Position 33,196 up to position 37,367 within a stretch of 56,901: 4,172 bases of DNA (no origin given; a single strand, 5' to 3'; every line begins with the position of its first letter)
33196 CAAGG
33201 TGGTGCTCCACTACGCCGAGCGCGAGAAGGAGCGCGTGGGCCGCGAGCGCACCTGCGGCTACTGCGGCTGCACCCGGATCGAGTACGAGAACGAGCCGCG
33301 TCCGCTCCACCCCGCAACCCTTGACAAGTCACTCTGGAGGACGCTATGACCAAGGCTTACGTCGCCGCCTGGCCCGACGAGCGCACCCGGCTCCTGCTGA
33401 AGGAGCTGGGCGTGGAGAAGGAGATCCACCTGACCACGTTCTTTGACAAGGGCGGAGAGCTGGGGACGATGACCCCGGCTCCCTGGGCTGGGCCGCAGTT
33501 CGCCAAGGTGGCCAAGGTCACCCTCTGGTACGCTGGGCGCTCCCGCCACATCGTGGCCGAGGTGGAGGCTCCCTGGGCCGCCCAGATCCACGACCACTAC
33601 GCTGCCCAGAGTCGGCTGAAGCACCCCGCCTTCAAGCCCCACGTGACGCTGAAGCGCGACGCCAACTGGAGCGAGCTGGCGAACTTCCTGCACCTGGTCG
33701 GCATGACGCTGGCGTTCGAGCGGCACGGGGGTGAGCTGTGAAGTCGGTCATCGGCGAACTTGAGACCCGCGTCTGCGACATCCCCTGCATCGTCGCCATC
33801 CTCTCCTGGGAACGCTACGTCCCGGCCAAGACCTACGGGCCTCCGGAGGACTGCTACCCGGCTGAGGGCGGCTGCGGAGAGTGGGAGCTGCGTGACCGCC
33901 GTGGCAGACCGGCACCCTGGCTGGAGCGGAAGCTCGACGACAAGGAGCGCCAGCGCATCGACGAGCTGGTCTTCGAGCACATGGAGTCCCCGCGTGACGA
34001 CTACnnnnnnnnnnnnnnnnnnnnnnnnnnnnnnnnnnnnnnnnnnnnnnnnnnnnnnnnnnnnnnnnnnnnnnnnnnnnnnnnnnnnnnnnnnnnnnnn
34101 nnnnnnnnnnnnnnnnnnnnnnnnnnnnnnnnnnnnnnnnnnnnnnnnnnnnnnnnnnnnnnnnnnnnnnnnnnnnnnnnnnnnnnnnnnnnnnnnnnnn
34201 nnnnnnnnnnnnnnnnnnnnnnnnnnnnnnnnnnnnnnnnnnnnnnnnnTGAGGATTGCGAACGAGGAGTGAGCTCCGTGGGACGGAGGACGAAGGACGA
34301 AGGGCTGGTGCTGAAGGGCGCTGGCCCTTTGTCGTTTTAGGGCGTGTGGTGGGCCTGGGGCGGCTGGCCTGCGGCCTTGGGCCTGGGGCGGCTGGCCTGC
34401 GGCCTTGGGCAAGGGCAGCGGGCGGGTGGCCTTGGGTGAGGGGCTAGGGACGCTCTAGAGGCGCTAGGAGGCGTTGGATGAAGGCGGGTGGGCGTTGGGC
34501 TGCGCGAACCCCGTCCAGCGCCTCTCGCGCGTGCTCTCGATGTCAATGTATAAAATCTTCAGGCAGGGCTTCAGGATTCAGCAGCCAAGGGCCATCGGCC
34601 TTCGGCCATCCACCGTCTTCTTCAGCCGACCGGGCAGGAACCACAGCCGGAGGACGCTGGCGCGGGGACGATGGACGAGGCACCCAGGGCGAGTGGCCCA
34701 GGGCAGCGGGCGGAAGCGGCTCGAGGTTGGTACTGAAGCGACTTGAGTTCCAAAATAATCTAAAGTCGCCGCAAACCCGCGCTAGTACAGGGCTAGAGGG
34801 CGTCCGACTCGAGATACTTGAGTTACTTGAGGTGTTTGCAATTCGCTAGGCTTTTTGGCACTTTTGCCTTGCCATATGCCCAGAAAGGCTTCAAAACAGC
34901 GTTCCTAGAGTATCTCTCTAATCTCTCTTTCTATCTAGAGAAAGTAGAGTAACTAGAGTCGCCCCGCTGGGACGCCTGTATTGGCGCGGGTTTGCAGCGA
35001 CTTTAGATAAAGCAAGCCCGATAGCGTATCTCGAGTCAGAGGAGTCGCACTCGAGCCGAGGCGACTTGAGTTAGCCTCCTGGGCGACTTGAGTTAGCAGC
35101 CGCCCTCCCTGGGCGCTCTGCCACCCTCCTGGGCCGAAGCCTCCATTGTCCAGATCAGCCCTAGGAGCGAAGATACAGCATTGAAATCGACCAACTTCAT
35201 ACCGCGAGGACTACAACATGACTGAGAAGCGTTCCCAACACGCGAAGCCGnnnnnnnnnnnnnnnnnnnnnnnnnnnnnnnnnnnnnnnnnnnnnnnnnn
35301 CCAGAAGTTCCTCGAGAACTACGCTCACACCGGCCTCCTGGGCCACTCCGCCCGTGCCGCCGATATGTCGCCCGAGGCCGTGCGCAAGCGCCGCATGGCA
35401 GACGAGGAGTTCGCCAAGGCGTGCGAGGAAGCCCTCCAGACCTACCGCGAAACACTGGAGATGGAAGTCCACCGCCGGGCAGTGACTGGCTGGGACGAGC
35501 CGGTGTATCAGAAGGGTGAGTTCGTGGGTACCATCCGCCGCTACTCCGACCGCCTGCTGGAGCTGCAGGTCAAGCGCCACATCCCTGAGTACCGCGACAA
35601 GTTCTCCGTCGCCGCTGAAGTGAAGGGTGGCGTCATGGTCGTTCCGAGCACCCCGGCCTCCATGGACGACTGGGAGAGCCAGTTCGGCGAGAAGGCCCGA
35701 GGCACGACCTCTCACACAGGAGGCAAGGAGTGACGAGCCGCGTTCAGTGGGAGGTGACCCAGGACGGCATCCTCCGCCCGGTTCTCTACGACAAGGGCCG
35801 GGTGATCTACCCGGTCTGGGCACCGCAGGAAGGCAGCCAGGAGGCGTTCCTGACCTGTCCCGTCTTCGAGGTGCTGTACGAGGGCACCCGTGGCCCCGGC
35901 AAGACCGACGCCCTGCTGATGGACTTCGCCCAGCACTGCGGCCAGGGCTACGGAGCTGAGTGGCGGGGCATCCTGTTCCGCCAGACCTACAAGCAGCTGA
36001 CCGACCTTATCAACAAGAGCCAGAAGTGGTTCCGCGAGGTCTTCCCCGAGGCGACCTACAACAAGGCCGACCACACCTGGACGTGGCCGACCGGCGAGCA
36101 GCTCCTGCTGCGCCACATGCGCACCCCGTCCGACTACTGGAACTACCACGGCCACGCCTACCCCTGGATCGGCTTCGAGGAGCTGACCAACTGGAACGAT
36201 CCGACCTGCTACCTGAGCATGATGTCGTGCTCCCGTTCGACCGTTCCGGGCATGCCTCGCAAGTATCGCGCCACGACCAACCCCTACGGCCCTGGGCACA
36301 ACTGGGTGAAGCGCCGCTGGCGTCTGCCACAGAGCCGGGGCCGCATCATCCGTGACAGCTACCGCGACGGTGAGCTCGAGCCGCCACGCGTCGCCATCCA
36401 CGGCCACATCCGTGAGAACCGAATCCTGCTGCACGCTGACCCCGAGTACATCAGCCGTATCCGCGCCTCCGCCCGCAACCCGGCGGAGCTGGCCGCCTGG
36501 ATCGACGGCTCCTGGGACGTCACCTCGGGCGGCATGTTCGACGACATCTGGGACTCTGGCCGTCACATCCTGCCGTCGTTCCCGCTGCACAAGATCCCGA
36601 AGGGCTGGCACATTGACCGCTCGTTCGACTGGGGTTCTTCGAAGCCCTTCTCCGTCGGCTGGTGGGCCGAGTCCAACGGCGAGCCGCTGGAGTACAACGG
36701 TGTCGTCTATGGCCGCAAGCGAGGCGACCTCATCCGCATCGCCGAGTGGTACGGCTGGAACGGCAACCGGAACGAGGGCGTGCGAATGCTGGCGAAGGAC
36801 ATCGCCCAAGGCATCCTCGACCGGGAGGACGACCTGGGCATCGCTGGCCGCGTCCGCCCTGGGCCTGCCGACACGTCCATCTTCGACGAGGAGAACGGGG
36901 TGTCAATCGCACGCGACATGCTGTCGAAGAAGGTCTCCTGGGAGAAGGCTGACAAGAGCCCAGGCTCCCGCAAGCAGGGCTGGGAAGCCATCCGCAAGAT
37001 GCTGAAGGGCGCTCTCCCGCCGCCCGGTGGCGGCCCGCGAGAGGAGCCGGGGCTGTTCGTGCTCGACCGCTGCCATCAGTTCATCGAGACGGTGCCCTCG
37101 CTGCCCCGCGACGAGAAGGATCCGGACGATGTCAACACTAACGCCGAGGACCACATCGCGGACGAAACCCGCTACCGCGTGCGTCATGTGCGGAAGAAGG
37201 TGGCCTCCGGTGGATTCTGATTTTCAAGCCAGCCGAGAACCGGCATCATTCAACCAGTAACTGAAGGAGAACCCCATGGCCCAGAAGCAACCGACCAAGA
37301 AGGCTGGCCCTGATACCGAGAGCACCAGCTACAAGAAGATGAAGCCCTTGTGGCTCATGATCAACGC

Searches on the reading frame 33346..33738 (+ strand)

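Call 68: search_protein_families(library=pfam, proteins=[window:33346-33738:+], max_evalue=0.01)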
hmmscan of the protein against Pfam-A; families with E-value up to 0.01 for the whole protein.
window:33346-33738:+ (131 aa): 1 family
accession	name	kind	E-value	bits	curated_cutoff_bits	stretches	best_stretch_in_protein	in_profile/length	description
PF02834.22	LigT_PEase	-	0.0044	17.6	23.3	1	76-110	13-47/87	LigT like Phosphoesterase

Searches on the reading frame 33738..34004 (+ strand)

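Call 68: search_protein_families(library=pfam, proteins=[window:33738-34004:+], max_evalue=0.01)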
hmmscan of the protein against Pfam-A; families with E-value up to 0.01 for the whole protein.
window:33738-34004:+ (89 aa): 1 family
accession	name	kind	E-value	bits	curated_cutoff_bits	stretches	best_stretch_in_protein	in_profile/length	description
PF20788.2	YuA_Gp49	-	5.1e-27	94.3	27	1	7-77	1-71/72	YuA phage, Gp49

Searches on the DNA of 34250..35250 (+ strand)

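Call 8: search_dna_similar(query=window:34650-35250:+, collection=phages, mode=distant, max_rows=30)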
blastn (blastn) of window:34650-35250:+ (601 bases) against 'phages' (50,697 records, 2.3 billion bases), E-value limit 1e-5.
Records with a match: 17; places in all: 41; records where one place covers at least 80% of the query: 13.
Best place of each record, by identity: 95-99% 8; 90-95% 1; 80-90% 1; 60-80% 7.
By first word of the organism name: Pseudomonas 17.
By host as written in the record: Pseudomonas aeruginosa 10; Pseudomonas sp. 4; Pseudomonas aeruginosa PA14 1; Pseudomonas aeruginosa PAO-1 1; Pseudomonas luteola 1.
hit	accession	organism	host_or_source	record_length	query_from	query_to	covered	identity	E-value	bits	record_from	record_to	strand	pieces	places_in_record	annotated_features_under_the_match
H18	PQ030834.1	Pseudomonas phage phiW8-1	Pseudomonas aeruginosa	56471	1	601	100%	96.3%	0e+0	985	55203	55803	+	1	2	record has no annotation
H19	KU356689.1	Pseudomonas phage ZC01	Pseudomonas aeruginosa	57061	2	601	100%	96.2%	0e+0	977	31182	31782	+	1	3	hypothetical protein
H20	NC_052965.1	Pseudomonas phage ZC01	Pseudomonas aeruginosa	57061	2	601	100%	96.2%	0e+0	977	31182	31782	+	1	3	terminase small subunit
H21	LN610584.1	Pseudomonas phage vB_PaeS_PAO1_Ab19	Pseudomonas aeruginosa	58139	1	601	100%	95.7%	0e+0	967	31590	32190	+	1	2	record has no annotation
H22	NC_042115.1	Pseudomonas phage vB_PaeS_PAO1_Ab19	Pseudomonas aeruginosa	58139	1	601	100%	95.7%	0e+0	967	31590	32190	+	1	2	terminase small subunit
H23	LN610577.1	Pseudomonas phage vB_PaeS_PAO1_Ab18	Pseudomonas aeruginosa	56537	1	601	100%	95.2%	0e+0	950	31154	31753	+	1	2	ORF45: hypothetical protein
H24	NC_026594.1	Pseudomonas phage vB_PaeS_PAO1_Ab18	Pseudomonas aeruginosa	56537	1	601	100%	95.2%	0e+0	950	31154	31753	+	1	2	ORF45: terminase small subunit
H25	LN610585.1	Pseudomonas phage vB_PaeS_PAO1_Ab20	Pseudomonas aeruginosa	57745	1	601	100%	94.7%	0e+0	939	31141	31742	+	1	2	record has no annotation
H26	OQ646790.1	Pseudomonas phage PA_LZ03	Pseudomonas aeruginosa PA14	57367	98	601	84%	97.6%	0e+0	856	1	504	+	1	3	putative terminase small subunit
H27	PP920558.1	Pseudomonas phage Lucjan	Pseudomonas aeruginosa PAO-1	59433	31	601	95%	75.6%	3e-99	368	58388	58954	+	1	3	none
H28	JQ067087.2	Pseudomonas phage PaMx11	Pseudomonas aeruginosa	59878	49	601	92%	74.2%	7e-89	333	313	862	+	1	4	terS: putative terminase small subunit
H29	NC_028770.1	Pseudomonas phage PaMx11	Pseudomonas aeruginosa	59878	49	601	92%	74.2%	7e-89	333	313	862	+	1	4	terS: terminase small subunit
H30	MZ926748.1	Pseudomonas phage AIIMS-Plu-RaNi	Pseudomonas luteola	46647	48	600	92%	73.8%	2e-84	318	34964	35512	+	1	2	putative terminase small subunit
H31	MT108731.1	Pseudomonas phage Epa43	Pseudomonas sp.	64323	270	370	17%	81.7%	2e-13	83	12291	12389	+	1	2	none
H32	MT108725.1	Pseudomonas phage Epa5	Pseudomonas sp.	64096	276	377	17%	79.8%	6e-14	85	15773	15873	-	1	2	none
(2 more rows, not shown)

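Call 15: get_annotated_region(hit=H29, flank=1500)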
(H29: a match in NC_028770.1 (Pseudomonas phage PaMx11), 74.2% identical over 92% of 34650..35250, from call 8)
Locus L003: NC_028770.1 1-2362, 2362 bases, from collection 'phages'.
description: Pseudomonas phage PaMx11, complete genome.
organism: Pseudomonas phage PaMx11 (NCBI taxid 1175657)
taxonomy: Viruses; Duplodnaviria; Heunggongvirae; Uroviricota; Caudoviricetes; Mesyanzhinovviridae; Bradleyvirinae; Abidjanvirus; Pseudomonas virus PaMx11
host: Pseudomonas aeruginosa; source: environmental water sample; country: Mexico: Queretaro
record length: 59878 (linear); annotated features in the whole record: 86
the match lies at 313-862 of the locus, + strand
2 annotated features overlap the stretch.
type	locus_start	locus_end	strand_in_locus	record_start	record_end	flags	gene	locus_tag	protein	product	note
CDS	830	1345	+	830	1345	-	terS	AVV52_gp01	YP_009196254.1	terminase small subunit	-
CDS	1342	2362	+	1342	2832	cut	terL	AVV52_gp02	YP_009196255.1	terminase large subunit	-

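Call 17: get_annotated_region(hit=H27, flank=1500)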
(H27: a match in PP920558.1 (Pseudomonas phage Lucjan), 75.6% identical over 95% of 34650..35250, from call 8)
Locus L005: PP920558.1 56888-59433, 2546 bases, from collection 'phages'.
description: Pseudomonas phage Lucjan, complete genome.
organism: Pseudomonas phage Lucjan (NCBI taxid 3233246)
taxonomy: Viruses; Duplodnaviria; Heunggongvirae; Uroviricota; Caudoviricetes; Mesyanzhinovviridae; Bradleyvirinae; Abidjanvirus
host: Pseudomonas aeruginosa PAO-1; source: wastewater from mink farm; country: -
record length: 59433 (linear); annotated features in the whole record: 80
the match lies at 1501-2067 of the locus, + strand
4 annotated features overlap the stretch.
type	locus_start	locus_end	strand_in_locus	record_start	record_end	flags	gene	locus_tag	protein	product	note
CDS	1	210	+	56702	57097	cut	-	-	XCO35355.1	hypothetical protein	-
CDS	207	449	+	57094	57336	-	-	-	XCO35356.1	hypothetical protein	-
CDS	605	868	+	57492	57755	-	-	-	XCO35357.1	hypothetical protein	-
CDS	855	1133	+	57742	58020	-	-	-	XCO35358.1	hypothetical protein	-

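Call 19: get_annotated_region(hit=H30, flank=1500)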
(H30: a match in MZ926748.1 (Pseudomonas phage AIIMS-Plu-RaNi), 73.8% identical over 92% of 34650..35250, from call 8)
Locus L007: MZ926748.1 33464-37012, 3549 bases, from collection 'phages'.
description: Pseudomonas phage AIIMS-Plu-RaNi, complete genome.
organism: Pseudomonas phage AIIMS-Plu-RaNi (NCBI taxid 2873380)
taxonomy: Viruses; Duplodnaviria; Heunggongvirae; Uroviricota; Caudoviricetes; Mesyanzhinovviridae; Bradleyvirinae; Abidjanvirus
host: Pseudomonas luteola; source: sewage water; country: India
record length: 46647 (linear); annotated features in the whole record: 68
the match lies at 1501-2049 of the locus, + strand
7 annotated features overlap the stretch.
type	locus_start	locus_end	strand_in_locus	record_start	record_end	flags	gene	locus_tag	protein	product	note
CDS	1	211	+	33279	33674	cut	-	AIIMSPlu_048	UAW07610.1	hypothetical protein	-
CDS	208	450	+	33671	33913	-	-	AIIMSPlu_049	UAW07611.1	hypothetical protein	-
CDS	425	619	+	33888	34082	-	-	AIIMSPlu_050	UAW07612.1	hypothetical protein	-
CDS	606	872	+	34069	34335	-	-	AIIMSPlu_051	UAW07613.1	hypothetical protein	-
CDS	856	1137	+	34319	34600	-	-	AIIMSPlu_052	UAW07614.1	hypothetical protein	-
CDS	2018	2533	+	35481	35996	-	-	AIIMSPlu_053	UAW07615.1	putative terminase small subunit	-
CDS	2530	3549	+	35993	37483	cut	-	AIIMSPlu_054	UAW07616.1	putative terminase large subunit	-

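Call 22: get_annotated_region(hit=H24, flank=1500)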
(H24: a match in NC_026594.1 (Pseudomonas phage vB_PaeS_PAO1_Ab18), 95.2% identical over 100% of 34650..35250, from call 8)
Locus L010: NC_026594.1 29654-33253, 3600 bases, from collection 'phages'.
description: Pseudomonas phage vB_PaeS_PAO1_Ab18, complete genome.
organism: Pseudomonas phage vB_PaeS_PAO1_Ab18 (NCBI taxid 1548905)
taxonomy: Viruses; Duplodnaviria; Heunggongvirae; Uroviricota; Caudoviricetes; Mesyanzhinovviridae; Bradleyvirinae; Abidjanvirus; Pseudomonas virus Ab18
host: Pseudomonas aeruginosa; source: sewage water sample; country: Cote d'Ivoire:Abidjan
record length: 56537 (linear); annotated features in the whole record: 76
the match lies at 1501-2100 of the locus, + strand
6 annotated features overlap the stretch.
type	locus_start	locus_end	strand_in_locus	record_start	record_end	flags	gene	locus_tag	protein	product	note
CDS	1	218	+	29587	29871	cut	ORF41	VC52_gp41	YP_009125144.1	hypothetical protein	-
CDS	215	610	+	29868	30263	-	ORF42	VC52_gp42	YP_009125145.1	RNA ligase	-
CDS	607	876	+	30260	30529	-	ORF43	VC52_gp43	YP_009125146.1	hypothetical protein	-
CDS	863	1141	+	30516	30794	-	ORF44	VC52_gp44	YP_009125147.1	hypothetical protein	-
CDS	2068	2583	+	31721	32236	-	ORF45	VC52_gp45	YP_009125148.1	terminase small subunit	-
CDS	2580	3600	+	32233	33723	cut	ORF46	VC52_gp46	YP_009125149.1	putative terminase, large subunit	-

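Call 24: get_annotated_region(hit=H18, flank=1500)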
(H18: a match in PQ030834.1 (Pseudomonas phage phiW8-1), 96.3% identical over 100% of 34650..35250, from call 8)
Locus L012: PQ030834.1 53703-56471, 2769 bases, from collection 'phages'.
description: UNVERIFIED: Pseudomonas phage phiW8-1, complete genome.
organism: Pseudomonas phage phiW8-1 (NCBI taxid 3234286)
taxonomy: Viruses; Duplodnaviria; Heunggongvirae; Uroviricota; Caudoviricetes
host: Pseudomonas aeruginosa; source: sewage; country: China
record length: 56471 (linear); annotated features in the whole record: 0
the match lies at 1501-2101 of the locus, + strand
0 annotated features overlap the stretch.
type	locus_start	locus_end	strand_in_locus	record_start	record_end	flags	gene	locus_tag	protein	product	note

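Call 70: search_rna_families(source=window, start=34250, end=35250, threshold=evalue, max_evalue=1)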
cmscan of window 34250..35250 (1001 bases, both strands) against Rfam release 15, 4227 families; matches with E-value up to 1: 0.
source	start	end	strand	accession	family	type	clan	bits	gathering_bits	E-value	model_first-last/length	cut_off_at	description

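Call 80: get_annotated_region(hit=H22, flank=300)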
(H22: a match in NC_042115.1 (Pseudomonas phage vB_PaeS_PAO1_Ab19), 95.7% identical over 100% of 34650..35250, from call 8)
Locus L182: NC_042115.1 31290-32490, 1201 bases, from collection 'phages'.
description: Pseudomonas phage vB_PaeS_PAO1_Ab19, complete genome.
organism: Pseudomonas phage vB_PaeS_PAO1_Ab19 (NCBI taxid 1548912)
taxonomy: Viruses; Duplodnaviria; Heunggongvirae; Uroviricota; Caudoviricetes; Mesyanzhinovviridae; Bradleyvirinae; Abidjanvirus; Pseudomonas virus Ab19
host: Pseudomonas aeruginosa; source: -; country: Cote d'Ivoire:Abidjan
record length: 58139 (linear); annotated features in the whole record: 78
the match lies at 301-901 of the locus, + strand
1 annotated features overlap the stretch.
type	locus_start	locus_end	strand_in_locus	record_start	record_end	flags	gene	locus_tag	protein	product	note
CDS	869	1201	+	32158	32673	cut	-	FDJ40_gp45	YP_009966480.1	terminase small subunit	-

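Call 81: get_annotated_region(hit=H25, flank=300)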
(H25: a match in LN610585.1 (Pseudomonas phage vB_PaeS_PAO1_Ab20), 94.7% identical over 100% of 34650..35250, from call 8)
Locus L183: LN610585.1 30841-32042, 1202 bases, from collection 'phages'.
description: Pseudomonas phage vB_PaeS_PAO1_Ab20, complete genome.
organism: Pseudomonas phage vB_PaeS_PAO1_Ab20 (NCBI taxid 1548913)
taxonomy: Viruses; Duplodnaviria; Heunggongvirae; Uroviricota; Caudoviricetes; Mesyanzhinovviridae; Bradleyvirinae; Abidjanvirus; Pseudomonas virus Ab18
host: Pseudomonas aeruginosa; source: -; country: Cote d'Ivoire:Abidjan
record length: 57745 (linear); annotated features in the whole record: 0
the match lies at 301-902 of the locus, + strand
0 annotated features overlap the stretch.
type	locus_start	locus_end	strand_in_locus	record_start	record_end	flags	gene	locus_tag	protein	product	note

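Call 82: get_annotated_region(hit=H20, flank=300)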
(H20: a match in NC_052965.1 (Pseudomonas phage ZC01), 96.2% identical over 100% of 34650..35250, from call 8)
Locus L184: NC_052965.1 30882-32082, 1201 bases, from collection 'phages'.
description: Pseudomonas phage ZC01, complete genome.
organism: Pseudomonas phage ZC01 (NCBI taxid 1622114)
taxonomy: Viruses; Duplodnaviria; Heunggongvirae; Uroviricota; Caudoviricetes; Mesyanzhinovviridae; Bradleyvirinae; Abidjanvirus; Abidjanvirus ZC01
host: Pseudomonas aeruginosa; source: Composting; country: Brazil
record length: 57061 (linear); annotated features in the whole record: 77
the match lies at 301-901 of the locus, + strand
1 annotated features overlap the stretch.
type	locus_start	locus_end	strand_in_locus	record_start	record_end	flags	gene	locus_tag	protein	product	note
CDS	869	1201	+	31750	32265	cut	-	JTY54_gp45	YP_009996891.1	terminase small subunit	-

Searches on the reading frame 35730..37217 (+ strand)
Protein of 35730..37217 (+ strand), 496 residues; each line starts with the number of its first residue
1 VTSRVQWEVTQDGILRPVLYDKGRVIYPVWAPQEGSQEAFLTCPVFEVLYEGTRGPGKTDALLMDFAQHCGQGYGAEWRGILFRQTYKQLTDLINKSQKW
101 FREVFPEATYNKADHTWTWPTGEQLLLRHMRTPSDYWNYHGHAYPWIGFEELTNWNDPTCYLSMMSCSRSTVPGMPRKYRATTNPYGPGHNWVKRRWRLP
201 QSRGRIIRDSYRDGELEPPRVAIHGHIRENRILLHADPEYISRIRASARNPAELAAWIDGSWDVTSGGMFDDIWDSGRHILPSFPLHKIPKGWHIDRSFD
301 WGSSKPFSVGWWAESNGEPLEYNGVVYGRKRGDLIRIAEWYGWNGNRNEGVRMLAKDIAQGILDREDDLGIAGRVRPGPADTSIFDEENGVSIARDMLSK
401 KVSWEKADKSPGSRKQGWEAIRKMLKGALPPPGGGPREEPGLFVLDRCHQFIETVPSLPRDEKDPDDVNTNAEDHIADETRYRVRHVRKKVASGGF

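Call 61: find_related_loci(query=window:35730-37217:+, collection=viral_contigs, flank=2500)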
Query window:35730-37217:+ (496 aa) in viral_contigs; peptide patterns used: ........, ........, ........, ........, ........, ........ (x = any residue, [..] = any of these).
600 stretches matched a pattern (row limit reached: there are more); 598 encode a relative of the query (tblastn E <= 1e-3); the best 80 are kept; 80 distinct loci.
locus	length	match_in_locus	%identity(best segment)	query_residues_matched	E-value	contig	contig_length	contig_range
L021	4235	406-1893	99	1-496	0e+0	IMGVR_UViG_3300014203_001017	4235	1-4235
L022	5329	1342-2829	92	1-496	0e+0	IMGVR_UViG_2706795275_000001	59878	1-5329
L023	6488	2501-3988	83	1-496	0e+0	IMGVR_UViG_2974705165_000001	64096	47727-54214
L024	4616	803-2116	80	59-496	0e+0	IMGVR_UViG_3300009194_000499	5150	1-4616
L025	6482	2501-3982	71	5-491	0e+0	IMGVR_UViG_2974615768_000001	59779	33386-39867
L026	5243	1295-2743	73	15-494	0e+0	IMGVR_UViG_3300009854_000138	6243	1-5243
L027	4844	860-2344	70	5-496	0e+0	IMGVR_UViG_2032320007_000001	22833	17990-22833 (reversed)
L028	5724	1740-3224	69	5-496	0e+0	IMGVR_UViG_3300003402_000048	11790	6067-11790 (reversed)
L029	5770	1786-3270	69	5-496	0e+0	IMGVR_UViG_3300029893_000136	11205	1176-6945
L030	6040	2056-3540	69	5-496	0e+0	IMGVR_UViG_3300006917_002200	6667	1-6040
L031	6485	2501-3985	69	5-496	0e+0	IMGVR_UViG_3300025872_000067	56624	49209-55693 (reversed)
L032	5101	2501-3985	69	5-496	0e+0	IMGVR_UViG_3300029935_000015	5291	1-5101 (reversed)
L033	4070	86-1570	69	5-496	0e+0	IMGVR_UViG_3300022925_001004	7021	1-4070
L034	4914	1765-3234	70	5-491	0e+0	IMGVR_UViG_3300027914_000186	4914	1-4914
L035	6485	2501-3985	69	5-496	0e+0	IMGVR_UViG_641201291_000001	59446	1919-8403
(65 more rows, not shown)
